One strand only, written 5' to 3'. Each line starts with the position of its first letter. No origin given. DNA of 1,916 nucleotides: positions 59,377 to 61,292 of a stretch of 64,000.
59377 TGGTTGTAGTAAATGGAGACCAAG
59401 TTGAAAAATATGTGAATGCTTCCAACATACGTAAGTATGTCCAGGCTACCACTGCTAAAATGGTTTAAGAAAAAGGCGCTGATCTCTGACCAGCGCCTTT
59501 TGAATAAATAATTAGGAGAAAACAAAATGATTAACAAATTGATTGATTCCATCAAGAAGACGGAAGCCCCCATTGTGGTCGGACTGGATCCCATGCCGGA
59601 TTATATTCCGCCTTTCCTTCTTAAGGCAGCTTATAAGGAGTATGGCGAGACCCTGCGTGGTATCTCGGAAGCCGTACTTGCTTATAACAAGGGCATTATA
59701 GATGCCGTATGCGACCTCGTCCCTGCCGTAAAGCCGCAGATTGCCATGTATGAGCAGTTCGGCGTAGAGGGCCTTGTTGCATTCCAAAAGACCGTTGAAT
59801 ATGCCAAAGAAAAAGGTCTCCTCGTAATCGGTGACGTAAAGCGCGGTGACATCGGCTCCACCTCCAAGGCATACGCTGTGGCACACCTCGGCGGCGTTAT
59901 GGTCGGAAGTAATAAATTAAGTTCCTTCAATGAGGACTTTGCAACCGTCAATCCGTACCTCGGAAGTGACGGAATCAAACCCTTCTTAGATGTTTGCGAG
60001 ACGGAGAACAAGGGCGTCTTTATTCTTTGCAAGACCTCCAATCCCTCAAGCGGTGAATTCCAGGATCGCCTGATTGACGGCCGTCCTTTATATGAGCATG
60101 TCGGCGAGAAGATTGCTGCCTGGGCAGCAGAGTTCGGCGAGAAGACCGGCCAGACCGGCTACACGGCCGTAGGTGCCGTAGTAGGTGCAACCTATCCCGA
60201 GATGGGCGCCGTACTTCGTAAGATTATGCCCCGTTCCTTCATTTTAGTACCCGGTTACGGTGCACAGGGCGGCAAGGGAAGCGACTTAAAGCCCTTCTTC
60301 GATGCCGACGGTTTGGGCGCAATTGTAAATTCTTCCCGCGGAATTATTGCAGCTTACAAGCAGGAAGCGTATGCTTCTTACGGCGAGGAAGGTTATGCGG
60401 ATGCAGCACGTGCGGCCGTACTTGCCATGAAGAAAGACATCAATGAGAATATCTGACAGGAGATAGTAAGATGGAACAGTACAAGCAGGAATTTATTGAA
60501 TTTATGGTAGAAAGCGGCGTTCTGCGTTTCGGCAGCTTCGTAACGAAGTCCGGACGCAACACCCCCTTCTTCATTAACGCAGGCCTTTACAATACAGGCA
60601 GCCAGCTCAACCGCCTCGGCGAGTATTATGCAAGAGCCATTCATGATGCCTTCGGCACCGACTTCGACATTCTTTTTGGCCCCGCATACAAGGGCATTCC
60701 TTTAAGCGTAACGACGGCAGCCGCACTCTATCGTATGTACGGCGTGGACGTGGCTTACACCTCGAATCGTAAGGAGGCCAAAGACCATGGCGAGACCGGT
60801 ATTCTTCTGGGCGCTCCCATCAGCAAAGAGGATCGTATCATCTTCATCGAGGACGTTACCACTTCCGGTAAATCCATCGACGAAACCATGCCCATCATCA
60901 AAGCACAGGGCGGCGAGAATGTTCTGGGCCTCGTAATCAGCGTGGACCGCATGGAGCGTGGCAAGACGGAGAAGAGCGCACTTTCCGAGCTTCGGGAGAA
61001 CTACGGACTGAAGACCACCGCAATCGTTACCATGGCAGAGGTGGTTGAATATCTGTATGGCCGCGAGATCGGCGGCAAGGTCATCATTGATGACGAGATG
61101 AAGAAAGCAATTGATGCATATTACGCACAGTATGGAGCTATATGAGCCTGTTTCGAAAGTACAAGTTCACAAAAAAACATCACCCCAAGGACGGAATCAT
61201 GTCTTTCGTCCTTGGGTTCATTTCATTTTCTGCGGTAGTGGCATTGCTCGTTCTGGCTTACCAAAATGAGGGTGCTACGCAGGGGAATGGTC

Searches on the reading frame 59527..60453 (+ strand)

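Call 24: search_protein_families(library=pfam, proteins=[window:59527-60453:+], max_evalue=0.00001)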
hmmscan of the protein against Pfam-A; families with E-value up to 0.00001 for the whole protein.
window:59527-60453:+ (309 aa): 1 family
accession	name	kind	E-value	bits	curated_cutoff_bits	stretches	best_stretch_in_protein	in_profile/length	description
PF00215.30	OMPdecase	-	1.5e-25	90.9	27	1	56-281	17-216/221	Orotidine 5'-phosphate decarboxylase / HUMPS family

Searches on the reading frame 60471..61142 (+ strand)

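Call 24: search_protein_families(library=pfam, proteins=[window:60471-61142:+], max_evalue=0.00001)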
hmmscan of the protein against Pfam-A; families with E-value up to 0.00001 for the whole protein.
window:60471-61142:+ (224 aa): 1 family
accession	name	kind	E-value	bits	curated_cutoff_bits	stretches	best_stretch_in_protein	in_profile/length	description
PF00156.33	Pribosyltran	-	2.9e-10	40.1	26.3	1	50-169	15-135/158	Phosphoribosyl transferase domain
